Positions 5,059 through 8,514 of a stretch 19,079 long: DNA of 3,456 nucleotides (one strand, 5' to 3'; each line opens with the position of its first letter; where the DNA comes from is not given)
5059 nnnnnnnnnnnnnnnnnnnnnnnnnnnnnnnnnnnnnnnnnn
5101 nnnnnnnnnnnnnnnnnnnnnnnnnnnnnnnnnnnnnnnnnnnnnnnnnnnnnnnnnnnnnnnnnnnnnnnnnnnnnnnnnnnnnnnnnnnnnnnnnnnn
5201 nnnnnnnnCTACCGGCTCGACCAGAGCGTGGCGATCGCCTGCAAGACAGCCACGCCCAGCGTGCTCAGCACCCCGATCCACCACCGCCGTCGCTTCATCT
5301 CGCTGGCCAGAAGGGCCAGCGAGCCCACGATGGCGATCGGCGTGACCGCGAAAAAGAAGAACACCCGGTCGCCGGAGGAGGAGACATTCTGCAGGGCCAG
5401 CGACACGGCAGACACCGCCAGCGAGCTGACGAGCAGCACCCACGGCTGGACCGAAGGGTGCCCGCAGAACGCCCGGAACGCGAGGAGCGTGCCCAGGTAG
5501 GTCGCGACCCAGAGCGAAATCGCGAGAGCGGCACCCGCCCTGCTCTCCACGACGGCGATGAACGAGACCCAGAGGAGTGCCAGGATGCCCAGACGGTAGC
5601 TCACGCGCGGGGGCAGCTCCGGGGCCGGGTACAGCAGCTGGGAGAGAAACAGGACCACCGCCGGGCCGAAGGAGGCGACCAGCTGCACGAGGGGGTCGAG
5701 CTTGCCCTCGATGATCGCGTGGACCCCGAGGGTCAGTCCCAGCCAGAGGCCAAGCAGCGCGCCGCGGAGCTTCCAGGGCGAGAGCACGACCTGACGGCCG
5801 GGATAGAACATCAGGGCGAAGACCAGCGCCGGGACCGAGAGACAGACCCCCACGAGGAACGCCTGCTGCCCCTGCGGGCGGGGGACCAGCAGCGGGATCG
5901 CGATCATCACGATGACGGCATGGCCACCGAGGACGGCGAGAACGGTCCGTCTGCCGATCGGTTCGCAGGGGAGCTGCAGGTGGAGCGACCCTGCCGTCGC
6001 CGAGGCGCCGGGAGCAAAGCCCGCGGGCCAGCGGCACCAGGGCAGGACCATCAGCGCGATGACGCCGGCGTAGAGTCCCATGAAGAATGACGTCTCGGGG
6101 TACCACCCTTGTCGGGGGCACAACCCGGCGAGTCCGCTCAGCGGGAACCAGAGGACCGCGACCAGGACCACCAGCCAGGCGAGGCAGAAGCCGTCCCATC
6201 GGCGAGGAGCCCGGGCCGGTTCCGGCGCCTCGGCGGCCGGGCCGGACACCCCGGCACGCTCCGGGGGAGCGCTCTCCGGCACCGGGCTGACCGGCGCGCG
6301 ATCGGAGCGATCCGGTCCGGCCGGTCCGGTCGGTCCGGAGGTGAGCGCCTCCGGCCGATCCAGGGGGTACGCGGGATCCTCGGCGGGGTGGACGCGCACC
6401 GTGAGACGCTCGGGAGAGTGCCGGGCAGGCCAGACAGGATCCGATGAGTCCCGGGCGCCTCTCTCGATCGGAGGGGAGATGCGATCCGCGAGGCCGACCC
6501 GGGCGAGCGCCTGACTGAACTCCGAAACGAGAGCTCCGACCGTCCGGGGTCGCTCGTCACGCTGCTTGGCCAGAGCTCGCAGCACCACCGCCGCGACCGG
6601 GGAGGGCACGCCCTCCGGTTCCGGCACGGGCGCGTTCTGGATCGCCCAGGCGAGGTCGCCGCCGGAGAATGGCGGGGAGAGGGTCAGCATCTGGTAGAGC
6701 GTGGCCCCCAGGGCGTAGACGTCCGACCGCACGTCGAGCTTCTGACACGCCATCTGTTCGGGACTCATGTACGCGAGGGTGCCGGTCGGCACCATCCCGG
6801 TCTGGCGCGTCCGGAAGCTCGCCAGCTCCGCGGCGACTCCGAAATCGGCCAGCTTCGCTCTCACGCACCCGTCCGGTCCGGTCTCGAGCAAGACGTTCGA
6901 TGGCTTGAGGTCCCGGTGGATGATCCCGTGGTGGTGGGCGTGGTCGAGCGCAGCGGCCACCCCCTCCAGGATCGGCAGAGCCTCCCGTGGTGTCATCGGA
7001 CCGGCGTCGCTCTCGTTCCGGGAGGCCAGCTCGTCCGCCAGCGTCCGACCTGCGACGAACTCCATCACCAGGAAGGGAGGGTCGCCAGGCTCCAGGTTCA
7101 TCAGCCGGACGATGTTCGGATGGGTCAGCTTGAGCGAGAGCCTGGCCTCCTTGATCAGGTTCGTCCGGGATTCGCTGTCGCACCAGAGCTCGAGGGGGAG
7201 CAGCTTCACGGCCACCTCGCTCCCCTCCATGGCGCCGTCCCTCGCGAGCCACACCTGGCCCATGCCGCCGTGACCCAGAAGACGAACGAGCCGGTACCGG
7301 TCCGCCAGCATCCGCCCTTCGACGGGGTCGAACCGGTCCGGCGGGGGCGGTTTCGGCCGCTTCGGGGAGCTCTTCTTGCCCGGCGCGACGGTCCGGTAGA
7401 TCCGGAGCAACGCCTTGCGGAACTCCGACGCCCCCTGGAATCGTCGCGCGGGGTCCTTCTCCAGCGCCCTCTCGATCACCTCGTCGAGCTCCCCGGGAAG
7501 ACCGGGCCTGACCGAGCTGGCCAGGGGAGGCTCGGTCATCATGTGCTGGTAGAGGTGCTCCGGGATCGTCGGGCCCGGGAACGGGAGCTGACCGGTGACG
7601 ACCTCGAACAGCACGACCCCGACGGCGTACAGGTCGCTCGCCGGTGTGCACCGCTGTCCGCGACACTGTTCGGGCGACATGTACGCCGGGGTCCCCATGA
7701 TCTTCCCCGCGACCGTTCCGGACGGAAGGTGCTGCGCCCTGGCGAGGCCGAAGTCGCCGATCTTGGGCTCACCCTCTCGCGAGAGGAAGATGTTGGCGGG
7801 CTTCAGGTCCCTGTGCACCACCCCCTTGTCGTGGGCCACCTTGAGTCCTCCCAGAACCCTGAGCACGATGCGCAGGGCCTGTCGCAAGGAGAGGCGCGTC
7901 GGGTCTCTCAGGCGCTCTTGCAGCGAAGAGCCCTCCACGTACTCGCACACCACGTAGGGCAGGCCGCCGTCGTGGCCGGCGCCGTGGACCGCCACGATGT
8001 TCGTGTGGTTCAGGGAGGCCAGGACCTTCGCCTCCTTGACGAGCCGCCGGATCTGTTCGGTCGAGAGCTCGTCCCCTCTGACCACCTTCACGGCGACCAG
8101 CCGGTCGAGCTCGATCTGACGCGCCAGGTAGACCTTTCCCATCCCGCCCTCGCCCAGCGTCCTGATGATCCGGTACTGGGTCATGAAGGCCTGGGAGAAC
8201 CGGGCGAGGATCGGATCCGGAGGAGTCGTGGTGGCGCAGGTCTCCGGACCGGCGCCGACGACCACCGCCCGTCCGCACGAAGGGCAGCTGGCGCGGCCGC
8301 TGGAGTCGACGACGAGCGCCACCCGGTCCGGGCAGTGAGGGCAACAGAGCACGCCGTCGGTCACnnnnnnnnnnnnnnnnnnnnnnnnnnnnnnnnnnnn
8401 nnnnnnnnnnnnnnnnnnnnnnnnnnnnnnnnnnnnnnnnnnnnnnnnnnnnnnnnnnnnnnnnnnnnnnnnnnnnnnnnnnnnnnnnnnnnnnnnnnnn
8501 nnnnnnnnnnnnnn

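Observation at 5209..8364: Unusual kinase architecture: C4 zinc ribbon + two apparently active Ser/Thr kinase domains + ~10-TM C-terminal domain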

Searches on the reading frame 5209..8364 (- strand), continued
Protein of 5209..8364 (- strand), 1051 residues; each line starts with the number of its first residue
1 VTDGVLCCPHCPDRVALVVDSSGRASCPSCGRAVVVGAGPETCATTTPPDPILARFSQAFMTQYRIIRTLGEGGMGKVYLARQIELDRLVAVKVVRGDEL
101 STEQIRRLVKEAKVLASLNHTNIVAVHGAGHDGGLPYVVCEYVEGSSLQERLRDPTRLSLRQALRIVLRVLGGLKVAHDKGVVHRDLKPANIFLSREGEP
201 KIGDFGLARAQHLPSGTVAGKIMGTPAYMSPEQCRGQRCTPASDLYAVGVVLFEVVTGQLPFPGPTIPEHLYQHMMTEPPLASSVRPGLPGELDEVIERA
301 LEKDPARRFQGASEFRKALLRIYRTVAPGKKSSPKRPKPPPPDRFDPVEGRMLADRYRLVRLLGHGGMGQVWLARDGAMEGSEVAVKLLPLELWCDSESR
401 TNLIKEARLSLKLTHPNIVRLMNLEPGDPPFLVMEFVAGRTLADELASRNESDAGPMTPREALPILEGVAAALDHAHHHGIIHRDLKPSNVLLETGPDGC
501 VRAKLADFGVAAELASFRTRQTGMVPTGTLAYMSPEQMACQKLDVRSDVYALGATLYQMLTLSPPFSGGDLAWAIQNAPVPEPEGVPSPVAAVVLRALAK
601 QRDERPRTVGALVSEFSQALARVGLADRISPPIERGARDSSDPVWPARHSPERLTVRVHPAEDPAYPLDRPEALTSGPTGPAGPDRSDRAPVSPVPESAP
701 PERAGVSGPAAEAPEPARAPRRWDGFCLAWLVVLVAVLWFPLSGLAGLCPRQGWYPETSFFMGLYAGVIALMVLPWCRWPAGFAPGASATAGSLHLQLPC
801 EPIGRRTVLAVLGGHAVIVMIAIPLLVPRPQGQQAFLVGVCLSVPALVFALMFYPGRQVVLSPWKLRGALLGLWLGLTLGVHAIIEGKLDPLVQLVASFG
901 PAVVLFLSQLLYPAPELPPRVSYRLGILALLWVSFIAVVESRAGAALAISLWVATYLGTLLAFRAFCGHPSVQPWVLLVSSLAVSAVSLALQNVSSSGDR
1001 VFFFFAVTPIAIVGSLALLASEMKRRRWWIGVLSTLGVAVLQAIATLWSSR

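Call 64: search_protein_families(library=pfam, proteins=[L004:769-3276:+, L004:3-728:+, L001:14760-17537:+, L001:17709-18740:+, L001:13532-14017:-], max_evalue=0.01)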
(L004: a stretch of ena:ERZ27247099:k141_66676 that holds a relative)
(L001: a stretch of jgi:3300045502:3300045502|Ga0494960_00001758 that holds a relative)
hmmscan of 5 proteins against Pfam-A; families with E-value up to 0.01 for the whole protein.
L004:769-3276:+ (835 aa): 6 families
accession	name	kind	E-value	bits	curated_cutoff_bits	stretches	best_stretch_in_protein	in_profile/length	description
PF22548.2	AEP-TOTE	-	2.3e-95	319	27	1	69-298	1-229/230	TOTE conflict system, Archaeo-Eukaryotic Primase domain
PF04851.21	ResIII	-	1.3e-21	77.6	22.5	1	449-592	3-164/164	Type III restriction enzyme, res subunit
PF00270.35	DEAD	-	3.1e-07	30.7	26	1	451-591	1-161/167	DEAD/DEAH box helicase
PF00271.37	Helicase_C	-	0.0017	19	23.5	1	668-770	11-109/110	Helicase conserved C-terminal domain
PF13604.12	AAA_30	-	0.0038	17.4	27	1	450-580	2-114/191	AAA domain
PF13401.12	AAA_22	-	0.0094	16.7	27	0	465-579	6-105/130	AAA domain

L004:3-728:+ (241 aa): 0 families

L001:14760-17537:+ (925 aa): 3 families
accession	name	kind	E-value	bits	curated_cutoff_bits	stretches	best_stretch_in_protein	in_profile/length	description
PF00176.29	SNF2-rel_dom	-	7.8e-61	206.2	24.9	1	446-731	1-289/290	SNF2-related domain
PF12419.13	DUF3670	-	8.4e-34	116.6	27.6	1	254-385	2-134/136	SNF2 Helicase protein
PF00271.37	Helicase_C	-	4.2e-18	66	23.5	1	746-859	2-110/110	Helicase conserved C-terminal domain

L001:17709-18740:+ (343 aa): 2 families
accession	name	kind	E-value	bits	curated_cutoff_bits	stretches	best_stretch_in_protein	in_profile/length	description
PF13338.12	AbiEi_4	-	4.1e-05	24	25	1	290-326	14-49/49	Transcriptional regulator, AbiEi antitoxin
PF04434.22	SWIM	-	0.0022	17.9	19.6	1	142-162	12-35/38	SWIM zinc finger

L001:13532-14017:- (161 aa): 0 families

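Call 86: list_cluster_members(proteins=[P0001, P0009])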
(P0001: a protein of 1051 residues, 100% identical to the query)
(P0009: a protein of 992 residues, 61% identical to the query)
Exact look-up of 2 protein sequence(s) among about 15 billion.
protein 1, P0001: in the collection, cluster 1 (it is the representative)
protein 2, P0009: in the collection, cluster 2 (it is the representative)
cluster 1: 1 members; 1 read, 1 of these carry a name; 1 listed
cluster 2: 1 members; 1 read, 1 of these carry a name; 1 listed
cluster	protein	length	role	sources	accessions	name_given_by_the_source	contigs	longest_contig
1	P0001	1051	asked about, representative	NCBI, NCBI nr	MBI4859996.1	MAG: protein kinase [Candidatus Riflebacteria bacterium] | protein kinase [Candidatus Riflebacteria bacterium]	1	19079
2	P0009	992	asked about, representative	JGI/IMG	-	serine/threonine protein kinase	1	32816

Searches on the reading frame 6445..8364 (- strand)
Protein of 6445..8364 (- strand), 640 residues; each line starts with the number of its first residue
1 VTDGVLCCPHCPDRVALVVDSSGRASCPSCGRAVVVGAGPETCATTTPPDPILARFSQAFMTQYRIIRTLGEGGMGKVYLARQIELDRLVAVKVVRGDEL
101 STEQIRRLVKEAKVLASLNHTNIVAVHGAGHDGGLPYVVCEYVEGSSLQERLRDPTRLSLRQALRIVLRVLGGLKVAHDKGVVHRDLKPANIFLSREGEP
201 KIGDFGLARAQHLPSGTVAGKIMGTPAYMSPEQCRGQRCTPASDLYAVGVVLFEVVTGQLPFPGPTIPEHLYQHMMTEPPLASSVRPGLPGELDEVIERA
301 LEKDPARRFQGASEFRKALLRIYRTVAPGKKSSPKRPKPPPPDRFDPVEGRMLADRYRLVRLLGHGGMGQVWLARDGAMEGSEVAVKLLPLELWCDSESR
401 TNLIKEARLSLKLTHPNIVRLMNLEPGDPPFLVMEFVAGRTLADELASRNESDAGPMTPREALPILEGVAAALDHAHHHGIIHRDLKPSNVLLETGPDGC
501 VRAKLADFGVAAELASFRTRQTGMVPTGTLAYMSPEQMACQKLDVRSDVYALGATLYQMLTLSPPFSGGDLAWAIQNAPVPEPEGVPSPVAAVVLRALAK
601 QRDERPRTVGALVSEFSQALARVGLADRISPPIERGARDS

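Call 80: predict_structure(alignment_id=A3)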
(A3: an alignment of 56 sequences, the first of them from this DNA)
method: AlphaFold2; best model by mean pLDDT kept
length: 640 residues; sequences in the alignment: 56
mean_pLDDT: 88.0   pTM: 0.56
mean pLDDT of the five models: 88.0, 88.0, 87.5, 87.1, 86.5
residues with pLDDT >= 90: 426; 70-90: 134; 50-70: 48; < 50: 32
segments of 3 or more residues with pLDDT < 50: 1-3, 39-46, 215-219, 330-333, 335-340
pLDDT, mean of each block of 10 residues (from residue 1): 69 82 88 72 56 87 94 91 94 86 84 88 94 92 96 94 97 94 94 94 76 48 85 92 98 98 93 97 97 98 98 96 80 45 80 96 89 96 95 80 87 96 91 96 97 97 98 96 94 94 90 58 62 93 95 98 94 95 97 98 98 98 81 50
secondary structure, 60 per line:
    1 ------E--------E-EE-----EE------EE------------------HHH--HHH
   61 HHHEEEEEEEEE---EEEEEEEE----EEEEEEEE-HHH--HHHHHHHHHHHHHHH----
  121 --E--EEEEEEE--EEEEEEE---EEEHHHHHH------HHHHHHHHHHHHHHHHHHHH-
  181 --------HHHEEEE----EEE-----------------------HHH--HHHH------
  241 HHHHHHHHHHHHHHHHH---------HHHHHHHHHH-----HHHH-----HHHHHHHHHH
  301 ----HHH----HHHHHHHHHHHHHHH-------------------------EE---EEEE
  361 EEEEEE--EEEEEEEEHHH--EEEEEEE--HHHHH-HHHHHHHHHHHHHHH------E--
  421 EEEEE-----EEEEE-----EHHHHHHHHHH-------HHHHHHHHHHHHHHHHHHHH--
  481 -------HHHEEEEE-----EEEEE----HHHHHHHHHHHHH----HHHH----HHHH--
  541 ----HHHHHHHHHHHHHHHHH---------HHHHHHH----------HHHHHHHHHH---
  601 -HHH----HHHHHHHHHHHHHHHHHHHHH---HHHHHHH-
elements in order: H58-63 E64-72 E76-83 E88-95 H102-116 E126-132 E135-141 E145-147 H148-153 H160-179 E192-195 E200-202 H231-234 H241-257 H267-276 H282-285 H291-300 H312-326 E357-366 E369-376 E382-388 H391-395 H397-411 E421-425 E431-435 H442-451 H459-478 E491-495 E501-505 H510-522 H527-530 H535-538 H545-561 H571-577 H588-597 H609-629 H633-639

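Call 82: fold_search(model_id=the predicted structure, library=pdb)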
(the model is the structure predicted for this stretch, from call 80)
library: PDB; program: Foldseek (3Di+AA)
matches with E <= 10: 2000; with E <= 0.001: 2000
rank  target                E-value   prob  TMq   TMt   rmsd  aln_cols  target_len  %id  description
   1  9p9u                  5.3e-26  1.00  0.35  0.41  20.4       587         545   21  EGFR-KDD with compound2 (released 2025-11-19)
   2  5u94                  3.5e-25  1.00  0.38  0.89   2.4       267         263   39  Crystal structure of the Mycobacterium tuberculosis PASTA kinase PknB in complex with the potential theraputic kinase in (released 2017-12-20)
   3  3oro                  5.1e-25  1.00  0.37  0.85   3.2       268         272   39  Mycobacterium tuberculosis PknB kinase domain L33D mutant (crystal form 4) (released 2010-12-15)
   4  6i2p_A                6.0e-25  1.00  0.36  0.82   3.9       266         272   38  Crystal structure of the Mycobacterium tuberculosis PknB kinase domain (L33E mutant) in complex with its substrate Gar (released 2019-05-22)
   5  6b2p                  1.1e-24  1.00  0.37  0.91   1.6       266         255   38  Dual Inhibition of the Essential Protein Kinases A and B in Mycobacterium tuberculosis (released 2018-02-14)
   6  6i2p_B                3.3e-24  1.00  0.37  0.84   3.7       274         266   37  Crystal structure of the Mycobacterium tuberculosis PknB kinase domain (L33E mutant) in complex with its substrate Gar (released 2019-05-22)
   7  1o6y                  4.3e-24  1.00  0.37  0.90   2.0       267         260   38  Catalytic domain of PknB kinase from Mycobacterium tuberculosis (released 2003-01-30)
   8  3ori_A                5.7e-24  1.00  0.37  0.86   2.6       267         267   38  Mycobacterium tuberculosis PknB kinase domain L33D mutant (crystal form 1) (released 2010-12-15)
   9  3f69_B                6.7e-24  1.00  0.38  0.83   3.6       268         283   39  Crystal structure of the Mycobacterium tuberculosis PknB mutant kinase domain in complex with KT5720 (released 2008-12-02)
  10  3orm                  7.4e-24  1.00  0.37  0.87   2.3       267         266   37  Mycobacterium tuberculosis PknB kinase domain D76A mutant (released 2010-12-15)
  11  3ort                  8.7e-24  1.00  0.36  0.80   3.4       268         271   38  Mycobacterium tuberculosis PknB kinase domain L33D mutant (crystal form 6) (released 2010-12-15)
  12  3f69_A                2.6e-23  1.00  0.37  0.86   2.5       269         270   38  Crystal structure of the Mycobacterium tuberculosis PknB mutant kinase domain in complex with KT5720 (released 2008-12-02)
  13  2fum_D                3.7e-23  1.00  0.37  0.89   2.5       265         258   38  Catalytic domain of protein kinase PknB from Mycobacterium tuberculosis in complex with mitoxantrone (released 2006-08-01)
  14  3orl                  4.4e-23  1.00  0.35  0.80   3.5       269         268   36  Mycobacterium tuberculosis PknB kinase domain L33D mutant (crystal form 3) (released 2010-12-15)
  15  3ork                  5.1e-23  1.00  0.36  0.81   3.4       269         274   37  Mycobacterium tuberculosis PknB kinase domain L33D mutant (crystal form 2) (released 2010-12-15)
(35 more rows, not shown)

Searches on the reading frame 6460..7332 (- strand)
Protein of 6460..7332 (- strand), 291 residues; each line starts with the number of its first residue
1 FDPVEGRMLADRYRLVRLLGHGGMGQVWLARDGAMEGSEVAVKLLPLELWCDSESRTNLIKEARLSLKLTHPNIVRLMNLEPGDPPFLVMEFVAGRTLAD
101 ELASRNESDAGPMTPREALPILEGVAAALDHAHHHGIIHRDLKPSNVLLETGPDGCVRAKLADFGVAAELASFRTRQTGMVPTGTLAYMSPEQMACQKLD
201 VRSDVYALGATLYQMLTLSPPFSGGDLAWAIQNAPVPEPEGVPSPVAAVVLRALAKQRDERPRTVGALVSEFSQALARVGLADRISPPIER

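Call 19: search_solved_structures(query=window:6460-7332:-, show_alignments=1, max_evalue=1e-25)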
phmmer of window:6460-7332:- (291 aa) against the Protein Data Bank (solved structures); distinct sequences matched with E-value up to 1e-25: 27.
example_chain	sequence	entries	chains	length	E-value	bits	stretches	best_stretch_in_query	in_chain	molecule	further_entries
6i2p_A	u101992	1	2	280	6.7e-45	157.3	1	9-268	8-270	Serine/threonine-protein kinase PknB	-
3f69_A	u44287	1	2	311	8e-45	157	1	9-268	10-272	Serine/threonine-protein kinase pknB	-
6b2p_A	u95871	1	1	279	1.5e-44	156.1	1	9-268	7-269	Serine/threonine-protein kinase PknB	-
5u94_A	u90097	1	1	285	1.5e-44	156.1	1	9-268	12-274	Serine/threonine-protein kinase PknB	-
1o6y_A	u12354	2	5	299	1.7e-44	155.9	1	9-268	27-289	SERINE/THREONINE-PROTEIN KINASE PKNB | Probable serine/threonine-protein kinase pknB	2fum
1mru_A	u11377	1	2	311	2e-44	155.7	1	9-268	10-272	Probable serine/threonine-protein kinase pknB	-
3ori_A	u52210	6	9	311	2e-44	155.7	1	9-268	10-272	Serine/threonine protein kinase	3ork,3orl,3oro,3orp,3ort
3f61_A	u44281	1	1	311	2.6e-44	155.3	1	9-268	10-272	Serine/threonine-protein kinase pknB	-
3orm_A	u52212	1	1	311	3.3e-44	155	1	9-268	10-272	Serine/threonine protein kinase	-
9ruj_A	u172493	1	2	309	5.2e-44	154.4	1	6-277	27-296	Serine/threonine-protein kinase StkP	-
9ruk_A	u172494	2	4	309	5.6e-44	154.3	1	6-277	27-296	Serine/threonine-protein kinase StkP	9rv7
9ru3_A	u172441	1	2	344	9.3e-44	153.5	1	6-277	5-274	Serine/threonine-protein kinase StkP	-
2h34_A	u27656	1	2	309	3.8e-37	131.8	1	12-279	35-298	Serine/threonine-protein kinase pknE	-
7naa_A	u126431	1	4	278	9e-36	127.3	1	10-262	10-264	Non-specific serine/threonine protein kinase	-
9ymt_A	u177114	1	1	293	9.8e-36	127.2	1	6-276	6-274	Serine/Threonine Kinase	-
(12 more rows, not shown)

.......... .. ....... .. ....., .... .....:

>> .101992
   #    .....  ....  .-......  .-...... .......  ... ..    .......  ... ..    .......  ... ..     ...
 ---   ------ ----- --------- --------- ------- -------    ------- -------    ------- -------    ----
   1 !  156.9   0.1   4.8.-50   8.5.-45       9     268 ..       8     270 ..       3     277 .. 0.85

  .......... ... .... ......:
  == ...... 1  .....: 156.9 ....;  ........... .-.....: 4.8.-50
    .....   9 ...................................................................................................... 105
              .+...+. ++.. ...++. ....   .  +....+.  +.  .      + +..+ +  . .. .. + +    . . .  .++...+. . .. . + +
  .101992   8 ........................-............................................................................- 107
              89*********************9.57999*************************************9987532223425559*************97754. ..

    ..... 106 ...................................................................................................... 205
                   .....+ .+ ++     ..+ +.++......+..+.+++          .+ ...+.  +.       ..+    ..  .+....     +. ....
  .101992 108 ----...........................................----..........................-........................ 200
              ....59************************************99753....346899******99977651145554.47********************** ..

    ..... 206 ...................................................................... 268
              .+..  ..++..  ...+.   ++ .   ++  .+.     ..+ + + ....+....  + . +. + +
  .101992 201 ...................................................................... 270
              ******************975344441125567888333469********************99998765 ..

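Call 69: search_protein_families(library=padloc, proteins=[window:6460-7332:-], max_evalue=1e-20)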
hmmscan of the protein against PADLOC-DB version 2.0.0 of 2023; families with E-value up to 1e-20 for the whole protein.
window:6460-7332:- (291 aa): 25 families
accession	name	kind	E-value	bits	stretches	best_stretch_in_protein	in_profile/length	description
PDLC04053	PD-T4-6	-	5.3e-70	234.3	1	11-283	9-279/311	-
PDLC04042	PD-T4-6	-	2.6e-68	228.8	1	6-276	4-273/292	-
PDLC04061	PD-T4-6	-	5.7e-67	225.4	1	8-276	13-284/510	-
PDLC04138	mad6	-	5.2e-65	218.6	1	9-279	49-317/659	mads_6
PDLC04054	PD-T4-6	-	4.2e-60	202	1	6-277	6-275/347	-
PDLC04041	PD-T4-6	-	3.4e-59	199.2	1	10-281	27-299/443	-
PDLC04039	PD-T4-6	-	1e-58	197.5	1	4-277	8-277/458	-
PDLC04060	PD-T4-6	-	2.9e-58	196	1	5-270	2-264/486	-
PDLC04043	PD-T4-6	-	5.4e-58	195.1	1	10-277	14-279/452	-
PDLC04048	PD-T4-6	-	3.7e-56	189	1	6-277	5-274/354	-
PDLC04047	PD-T4-6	-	2e-55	186.1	1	7-277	6-274/327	-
PDLC04052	PD-T4-6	-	1.5e-53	180.8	1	7-267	5-268/496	-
PDLC04057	PD-T4-6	-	6.2e-51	171.8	1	6-278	3-273/443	-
PDLC04040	PD-T4-6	-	7e-50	168.3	1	18-276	1-266/547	-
PDLC01088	C3a189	-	1.1e-45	154.5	1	17-263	3-250/840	kinase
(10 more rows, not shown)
